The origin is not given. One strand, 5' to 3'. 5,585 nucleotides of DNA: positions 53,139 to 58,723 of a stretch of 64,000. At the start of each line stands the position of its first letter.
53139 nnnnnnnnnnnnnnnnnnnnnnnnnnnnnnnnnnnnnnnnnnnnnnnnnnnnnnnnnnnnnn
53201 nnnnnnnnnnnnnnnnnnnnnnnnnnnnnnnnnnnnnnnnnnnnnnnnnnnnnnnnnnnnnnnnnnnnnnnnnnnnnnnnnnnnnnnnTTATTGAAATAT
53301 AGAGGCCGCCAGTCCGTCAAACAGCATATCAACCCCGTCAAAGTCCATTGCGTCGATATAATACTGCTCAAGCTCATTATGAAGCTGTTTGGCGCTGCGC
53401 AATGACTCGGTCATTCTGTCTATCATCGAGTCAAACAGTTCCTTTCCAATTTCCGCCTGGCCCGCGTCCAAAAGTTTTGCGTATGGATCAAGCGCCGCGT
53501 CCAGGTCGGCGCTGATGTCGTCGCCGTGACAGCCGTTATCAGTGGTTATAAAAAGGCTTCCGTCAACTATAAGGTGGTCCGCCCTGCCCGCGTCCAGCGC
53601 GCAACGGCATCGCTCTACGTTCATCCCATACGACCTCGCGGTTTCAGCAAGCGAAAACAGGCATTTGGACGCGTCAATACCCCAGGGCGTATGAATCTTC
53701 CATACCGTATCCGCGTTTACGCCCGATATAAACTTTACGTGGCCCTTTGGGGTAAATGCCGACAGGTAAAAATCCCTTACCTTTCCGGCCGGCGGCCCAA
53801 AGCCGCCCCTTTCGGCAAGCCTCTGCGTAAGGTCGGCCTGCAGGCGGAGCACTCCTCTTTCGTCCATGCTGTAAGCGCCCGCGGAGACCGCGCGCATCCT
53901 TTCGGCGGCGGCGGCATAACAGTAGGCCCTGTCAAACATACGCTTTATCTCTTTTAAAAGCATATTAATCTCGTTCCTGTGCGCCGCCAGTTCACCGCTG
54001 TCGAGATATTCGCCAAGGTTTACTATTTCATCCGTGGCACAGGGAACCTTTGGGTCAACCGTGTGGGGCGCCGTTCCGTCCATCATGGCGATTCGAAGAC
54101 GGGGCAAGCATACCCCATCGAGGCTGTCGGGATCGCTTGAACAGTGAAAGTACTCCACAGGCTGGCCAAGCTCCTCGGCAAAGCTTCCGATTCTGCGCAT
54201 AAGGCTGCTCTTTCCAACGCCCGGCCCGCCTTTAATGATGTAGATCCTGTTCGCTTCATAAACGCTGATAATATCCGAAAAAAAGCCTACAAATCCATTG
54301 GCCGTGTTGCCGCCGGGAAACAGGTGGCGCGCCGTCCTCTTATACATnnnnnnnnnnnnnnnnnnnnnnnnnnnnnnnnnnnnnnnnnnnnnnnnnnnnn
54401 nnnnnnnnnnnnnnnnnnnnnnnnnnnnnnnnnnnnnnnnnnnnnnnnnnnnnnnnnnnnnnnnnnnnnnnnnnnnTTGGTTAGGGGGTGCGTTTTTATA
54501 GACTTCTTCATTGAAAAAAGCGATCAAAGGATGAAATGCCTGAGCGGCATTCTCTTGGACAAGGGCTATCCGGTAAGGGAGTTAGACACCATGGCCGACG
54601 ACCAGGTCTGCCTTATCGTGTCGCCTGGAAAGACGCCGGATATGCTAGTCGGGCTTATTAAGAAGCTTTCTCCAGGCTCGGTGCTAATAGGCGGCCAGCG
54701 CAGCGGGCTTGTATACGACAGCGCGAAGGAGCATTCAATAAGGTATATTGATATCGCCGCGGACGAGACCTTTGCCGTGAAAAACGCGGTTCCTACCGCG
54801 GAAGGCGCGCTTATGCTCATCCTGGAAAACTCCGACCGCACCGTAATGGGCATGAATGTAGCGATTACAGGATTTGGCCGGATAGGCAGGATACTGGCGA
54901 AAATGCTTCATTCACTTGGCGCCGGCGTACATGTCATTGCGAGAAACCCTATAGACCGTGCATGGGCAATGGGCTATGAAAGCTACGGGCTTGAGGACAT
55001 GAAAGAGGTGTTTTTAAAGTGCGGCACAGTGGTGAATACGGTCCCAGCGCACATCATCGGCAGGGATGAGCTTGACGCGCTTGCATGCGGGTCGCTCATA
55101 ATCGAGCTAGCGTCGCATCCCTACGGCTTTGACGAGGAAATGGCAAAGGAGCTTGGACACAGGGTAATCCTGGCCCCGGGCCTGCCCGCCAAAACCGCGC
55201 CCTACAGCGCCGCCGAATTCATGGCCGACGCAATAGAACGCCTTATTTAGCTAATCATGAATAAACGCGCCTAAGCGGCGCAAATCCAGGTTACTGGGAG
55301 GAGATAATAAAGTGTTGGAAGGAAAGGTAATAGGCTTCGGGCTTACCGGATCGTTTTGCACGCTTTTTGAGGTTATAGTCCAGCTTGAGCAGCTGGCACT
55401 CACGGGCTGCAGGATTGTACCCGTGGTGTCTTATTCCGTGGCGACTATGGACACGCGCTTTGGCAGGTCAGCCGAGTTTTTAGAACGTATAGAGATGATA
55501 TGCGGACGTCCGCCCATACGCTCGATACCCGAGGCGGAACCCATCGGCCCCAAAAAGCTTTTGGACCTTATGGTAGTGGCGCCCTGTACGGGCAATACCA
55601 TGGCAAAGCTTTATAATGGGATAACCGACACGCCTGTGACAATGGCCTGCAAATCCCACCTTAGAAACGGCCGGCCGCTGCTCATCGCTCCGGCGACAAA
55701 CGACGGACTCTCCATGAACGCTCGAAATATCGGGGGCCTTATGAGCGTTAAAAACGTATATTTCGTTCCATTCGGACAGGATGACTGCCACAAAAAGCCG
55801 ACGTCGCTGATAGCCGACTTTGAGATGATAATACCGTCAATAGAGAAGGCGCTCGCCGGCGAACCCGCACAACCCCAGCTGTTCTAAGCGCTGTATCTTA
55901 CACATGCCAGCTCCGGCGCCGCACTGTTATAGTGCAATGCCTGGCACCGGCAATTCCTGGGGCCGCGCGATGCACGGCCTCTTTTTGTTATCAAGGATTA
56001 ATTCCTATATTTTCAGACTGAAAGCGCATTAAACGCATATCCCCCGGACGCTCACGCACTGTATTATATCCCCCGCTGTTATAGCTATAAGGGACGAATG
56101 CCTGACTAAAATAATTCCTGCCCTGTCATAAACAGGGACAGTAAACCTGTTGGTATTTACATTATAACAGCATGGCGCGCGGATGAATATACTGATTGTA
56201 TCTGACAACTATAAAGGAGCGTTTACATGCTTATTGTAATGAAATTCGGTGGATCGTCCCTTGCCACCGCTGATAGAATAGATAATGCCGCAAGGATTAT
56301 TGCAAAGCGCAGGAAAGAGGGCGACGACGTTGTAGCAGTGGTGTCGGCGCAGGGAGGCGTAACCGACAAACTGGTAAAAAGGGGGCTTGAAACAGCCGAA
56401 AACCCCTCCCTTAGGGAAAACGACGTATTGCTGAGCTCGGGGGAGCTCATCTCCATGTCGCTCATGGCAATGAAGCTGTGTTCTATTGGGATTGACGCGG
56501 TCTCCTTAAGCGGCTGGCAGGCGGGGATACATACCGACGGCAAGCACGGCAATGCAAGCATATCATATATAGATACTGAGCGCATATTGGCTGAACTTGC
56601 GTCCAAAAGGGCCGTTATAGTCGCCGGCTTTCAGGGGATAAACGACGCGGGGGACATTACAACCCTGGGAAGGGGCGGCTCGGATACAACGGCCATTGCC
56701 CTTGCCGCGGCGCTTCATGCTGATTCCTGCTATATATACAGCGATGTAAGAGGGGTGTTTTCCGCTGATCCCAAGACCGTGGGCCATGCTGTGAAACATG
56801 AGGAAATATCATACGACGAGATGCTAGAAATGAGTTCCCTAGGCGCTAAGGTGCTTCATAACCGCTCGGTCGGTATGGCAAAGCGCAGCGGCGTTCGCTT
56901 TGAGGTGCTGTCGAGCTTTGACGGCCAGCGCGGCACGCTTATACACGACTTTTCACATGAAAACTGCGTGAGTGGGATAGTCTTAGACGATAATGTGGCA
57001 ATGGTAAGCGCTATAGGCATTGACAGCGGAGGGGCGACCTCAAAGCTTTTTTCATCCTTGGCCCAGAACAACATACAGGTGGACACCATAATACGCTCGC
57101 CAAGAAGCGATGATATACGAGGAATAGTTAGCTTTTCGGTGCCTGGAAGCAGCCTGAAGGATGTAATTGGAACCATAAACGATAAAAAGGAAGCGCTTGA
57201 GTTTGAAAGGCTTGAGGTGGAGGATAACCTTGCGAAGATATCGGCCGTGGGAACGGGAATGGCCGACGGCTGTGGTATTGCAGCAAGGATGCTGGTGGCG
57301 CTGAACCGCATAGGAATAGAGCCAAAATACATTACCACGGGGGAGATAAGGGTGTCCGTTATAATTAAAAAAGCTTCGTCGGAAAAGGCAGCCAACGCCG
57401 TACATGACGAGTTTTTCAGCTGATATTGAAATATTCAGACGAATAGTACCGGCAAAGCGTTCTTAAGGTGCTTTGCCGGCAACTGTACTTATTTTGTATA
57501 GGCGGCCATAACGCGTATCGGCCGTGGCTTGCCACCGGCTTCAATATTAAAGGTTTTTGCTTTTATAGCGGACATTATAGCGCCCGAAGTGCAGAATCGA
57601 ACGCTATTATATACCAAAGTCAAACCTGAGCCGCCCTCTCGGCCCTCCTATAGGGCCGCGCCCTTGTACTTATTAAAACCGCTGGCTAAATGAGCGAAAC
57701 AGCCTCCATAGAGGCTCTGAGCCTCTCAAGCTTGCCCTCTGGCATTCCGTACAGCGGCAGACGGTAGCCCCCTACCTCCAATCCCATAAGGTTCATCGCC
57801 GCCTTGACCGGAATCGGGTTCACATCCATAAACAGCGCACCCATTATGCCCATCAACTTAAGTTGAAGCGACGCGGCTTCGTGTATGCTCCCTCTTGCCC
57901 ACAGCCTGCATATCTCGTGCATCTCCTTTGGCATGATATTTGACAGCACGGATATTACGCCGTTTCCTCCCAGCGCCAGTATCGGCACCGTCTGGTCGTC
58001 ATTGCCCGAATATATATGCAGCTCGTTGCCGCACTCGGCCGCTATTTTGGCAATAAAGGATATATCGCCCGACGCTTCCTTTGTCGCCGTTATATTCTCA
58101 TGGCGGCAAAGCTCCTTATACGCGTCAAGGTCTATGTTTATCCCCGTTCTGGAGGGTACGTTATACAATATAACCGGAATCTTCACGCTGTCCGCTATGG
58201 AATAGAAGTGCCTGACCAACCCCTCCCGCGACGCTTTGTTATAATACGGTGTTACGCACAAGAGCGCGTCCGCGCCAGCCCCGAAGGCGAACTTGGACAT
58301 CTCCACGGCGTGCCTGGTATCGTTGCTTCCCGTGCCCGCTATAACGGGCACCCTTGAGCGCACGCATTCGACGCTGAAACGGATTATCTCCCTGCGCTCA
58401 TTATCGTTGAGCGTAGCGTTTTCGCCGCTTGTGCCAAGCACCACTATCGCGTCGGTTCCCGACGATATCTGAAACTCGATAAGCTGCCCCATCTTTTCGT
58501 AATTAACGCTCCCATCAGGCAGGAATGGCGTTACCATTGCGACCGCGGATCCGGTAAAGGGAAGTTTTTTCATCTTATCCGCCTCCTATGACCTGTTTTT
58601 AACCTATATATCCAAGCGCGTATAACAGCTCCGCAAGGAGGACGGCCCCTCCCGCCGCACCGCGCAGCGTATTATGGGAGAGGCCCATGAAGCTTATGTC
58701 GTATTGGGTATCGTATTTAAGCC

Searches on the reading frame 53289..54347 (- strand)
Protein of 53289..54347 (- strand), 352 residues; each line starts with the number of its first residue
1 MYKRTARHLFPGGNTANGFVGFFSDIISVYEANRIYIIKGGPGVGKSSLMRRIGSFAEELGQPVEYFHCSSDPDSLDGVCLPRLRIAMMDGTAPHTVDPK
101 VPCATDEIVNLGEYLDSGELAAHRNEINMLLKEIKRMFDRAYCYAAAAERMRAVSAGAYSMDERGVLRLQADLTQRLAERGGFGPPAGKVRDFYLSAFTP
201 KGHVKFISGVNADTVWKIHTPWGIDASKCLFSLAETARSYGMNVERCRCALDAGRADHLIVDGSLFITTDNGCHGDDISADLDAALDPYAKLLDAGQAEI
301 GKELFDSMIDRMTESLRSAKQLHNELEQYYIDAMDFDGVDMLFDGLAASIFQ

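Call 15: search_protein_families(library=ncbifam, proteins=[window:53289-54347:-], max_evalue=0.00001)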
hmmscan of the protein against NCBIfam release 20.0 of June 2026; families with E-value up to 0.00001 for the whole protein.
window:53289-54347:- (352 aa): 4 families
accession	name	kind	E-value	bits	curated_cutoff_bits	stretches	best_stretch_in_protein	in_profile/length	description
NF005320.0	PRK06851.1-6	equivalog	1.5e-73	247.8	556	1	5-348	4-355/363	hypothetical protein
NF005317.0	PRK06851.1-1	equivalog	5.8e-49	167.3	689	1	9-342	8-349/369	hypothetical protein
NF005319.0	PRK06851.1-5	equivalog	9.2e-18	64.4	739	1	3-140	19-154/360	hypothetical protein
NF005318.0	PRK06851.1-2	equivalog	2.5e-16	59.8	734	1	23-136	200-312/353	hypothetical protein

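Call 61: search_protein_families(library=pfam, proteins=[window:53289-54347:-], max_evalue=0.001)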
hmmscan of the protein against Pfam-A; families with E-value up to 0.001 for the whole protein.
window:53289-54347:- (352 aa): 1 family
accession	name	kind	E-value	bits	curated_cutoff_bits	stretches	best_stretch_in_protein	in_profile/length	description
PF24883.2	NPHP3_N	-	0.00037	21.2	24.8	0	31-72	20-61/164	Nephrocystin 3, N-terminal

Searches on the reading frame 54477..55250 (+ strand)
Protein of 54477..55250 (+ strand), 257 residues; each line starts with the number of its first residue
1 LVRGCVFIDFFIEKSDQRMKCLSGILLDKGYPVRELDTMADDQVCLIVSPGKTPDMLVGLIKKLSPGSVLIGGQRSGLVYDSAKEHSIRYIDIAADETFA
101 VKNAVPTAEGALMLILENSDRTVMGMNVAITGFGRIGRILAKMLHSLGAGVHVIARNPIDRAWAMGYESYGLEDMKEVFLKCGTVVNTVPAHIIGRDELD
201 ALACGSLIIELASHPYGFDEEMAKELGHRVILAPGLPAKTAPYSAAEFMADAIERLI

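Call 15: search_protein_families(library=ncbifam, proteins=[window:54477-55250:+], max_evalue=0.00001)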
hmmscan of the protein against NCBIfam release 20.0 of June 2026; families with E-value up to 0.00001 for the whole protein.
window:54477-55250:+ (257 aa): 4 families
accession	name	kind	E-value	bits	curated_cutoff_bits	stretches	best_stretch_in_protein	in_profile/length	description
NF006162.0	PRK08306.1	equivalog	2.5e-52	178.1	261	1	60-257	89-288/297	dipicolinate synthase subunit DpsA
TIGR02853.1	spore_dpaA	equivalog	8.1e-44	150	319.65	1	68-257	94-285/287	dipicolinic acid synthetase subunit A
NF004005.0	PRK05476.2-3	equivalog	2.9e-07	29.7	275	1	98-205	181-288/418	adenosylhomocysteinase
NF004008.0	PRK05476.3-1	equivalog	7.6e-07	28.5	440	1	103-213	131-236/326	adenosylhomocysteinase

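Call 61: search_protein_families(library=pfam, proteins=[window:54477-55250:+], max_evalue=0.001)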
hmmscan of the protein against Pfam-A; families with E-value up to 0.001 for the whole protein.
window:54477-55250:+ (257 aa): 2 families
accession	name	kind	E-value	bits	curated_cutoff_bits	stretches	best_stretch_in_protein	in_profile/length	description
PF02826.25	2-Hacid_dh_C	-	3.2e-09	36.9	25.1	1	121-212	32-127/178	D-isomer specific 2-hydroxyacid dehydrogenase, NAD binding domain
PF00670.27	AdoHcyase_NAD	-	2e-05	25.2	27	1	117-209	15-107/162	S-adenosyl-L-homocysteine hydrolase, NAD binding domain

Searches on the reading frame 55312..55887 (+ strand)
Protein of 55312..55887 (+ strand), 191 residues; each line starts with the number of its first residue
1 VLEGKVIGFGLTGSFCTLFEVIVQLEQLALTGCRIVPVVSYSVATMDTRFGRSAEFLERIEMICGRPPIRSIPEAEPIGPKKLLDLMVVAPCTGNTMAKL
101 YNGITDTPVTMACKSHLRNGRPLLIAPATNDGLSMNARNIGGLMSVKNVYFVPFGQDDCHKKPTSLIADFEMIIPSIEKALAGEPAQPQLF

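Call 15: search_protein_families(library=ncbifam, proteins=[window:55312-55887:+], max_evalue=0.00001)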
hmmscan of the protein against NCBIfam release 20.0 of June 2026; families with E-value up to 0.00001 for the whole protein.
window:55312-55887:+ (191 aa): 5 families
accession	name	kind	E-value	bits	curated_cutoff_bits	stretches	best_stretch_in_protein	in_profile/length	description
NF006161.0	PRK08305.1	equivalog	9.4e-82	273.4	156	1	2-190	3-191/196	dipicolinate synthase subunit B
TIGR02852.1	spore_dpaB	equivalog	5.2e-76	254.2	229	1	6-190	2-186/187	dipicolinate synthase subunit B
TIGR00521.1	coaBC_dfp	equivalog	6.3e-09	35.4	219.7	1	81-182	77-179/392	bifunctional phosphopantothenoylcysteine decarboxylase/phosphopantothenate--cysteine ligase CoaBC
TIGR02699.1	archaeo_AfpA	hypoth_equivalog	8.4e-07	28.7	192.45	1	85-130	80-125/174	archaeoflavoprotein AfpA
TIGR02113.1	coaC_strep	equivalog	2.9e-06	27.2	261.4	1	82-177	75-173/177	phosphopantothenoylcysteine decarboxylase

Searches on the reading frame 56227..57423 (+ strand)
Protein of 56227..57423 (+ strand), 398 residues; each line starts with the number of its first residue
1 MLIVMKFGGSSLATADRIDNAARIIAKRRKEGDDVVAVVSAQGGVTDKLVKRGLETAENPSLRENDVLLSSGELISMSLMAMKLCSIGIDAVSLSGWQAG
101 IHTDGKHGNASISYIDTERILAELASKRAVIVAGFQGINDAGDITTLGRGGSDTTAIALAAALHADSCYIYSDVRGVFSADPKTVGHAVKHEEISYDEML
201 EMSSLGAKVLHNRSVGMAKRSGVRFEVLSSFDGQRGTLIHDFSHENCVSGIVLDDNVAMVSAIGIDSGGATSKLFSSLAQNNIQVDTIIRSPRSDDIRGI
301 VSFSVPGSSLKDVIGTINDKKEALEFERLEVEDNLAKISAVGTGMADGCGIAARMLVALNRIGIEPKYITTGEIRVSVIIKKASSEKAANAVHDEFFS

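Call 15: search_protein_families(library=ncbifam, proteins=[window:56227-57423:+], max_evalue=0.00001)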
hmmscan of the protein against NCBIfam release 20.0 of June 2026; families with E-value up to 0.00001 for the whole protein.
window:56227-57423:+ (398 aa): 27 families (the best 25 are shown)
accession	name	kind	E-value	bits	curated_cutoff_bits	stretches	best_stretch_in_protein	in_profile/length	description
NF005154.0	PRK06635.1-2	equivalog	4.7e-132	441.2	376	1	3-396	4-402/407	aspartate kinase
NF005155.0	PRK06635.1-4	equivalog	1.5e-127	426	346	1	1-396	2-401/407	aspartate kinase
NF005156.0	PRK06635.1-5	equivalog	1.8e-125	418.9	594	1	2-396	3-400/411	aspartate kinase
NF005656.0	PRK07431.1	equivalog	1.2e-117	393.9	657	1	2-396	3-409/587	aspartate kinase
TIGR00656.1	asp_kin_monofn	equivalog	2.6e-113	379.1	402.25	1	1-397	2-405/407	aspartate kinase, monofunctional class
TIGR00657.1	asp_kinases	subfamily_domain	7e-112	374.7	208.7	2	62-397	103-441/442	aspartate kinase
NF005153.0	PRK06635.1-1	equivalog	9.5e-112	374.1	585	1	2-396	3-405/421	aspartate kinase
NF006459.0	PRK08841.1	equivalog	2.4e-90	303.4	535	1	2-396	5-378/395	aspartate kinase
NF005161.0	PRK06635.2-5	equivalog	1.2e-89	301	586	1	3-396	6-400/402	aspartate kinase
NF006068.0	PRK08210.1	equivalog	1.3e-86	291.3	474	1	2-396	3-400/405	aspartate kinase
NF004938.0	PRK06291.1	equivalog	1.1e-75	255.2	528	2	63-396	120-461/468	aspartate kinase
NF005158.0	PRK06635.2-2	equivalog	9.9e-69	232.1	717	1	2-393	3-395/401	aspartate kinase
NF006959.0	PRK09436.1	equivalog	5.7e-67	226.4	726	2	61-397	115-460/819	bifunctional aspartate kinase/homoserine dehydrogenase I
NF005157.0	PRK06635.2-1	equivalog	6.5e-65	219.6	832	1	4-396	6-399/401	aspartate kinase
NF006570.0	PRK09084.1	equivalog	4.5e-56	190.8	455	2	61-398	108-450/452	lysine-sensitive aspartokinase 3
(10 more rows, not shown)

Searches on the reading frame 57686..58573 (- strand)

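Call 16: search_protein_families(library=pfam, proteins=[window:57686-58573:-], max_evalue=0.001)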
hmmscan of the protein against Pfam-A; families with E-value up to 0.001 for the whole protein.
window:57686-58573:- (295 aa): 1 family
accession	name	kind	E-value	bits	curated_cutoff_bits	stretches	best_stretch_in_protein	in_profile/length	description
PF00701.28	DHDPS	-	9.2e-92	307.3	22.1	1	6-290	2-287/289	Dihydrodipicolinate synthetase family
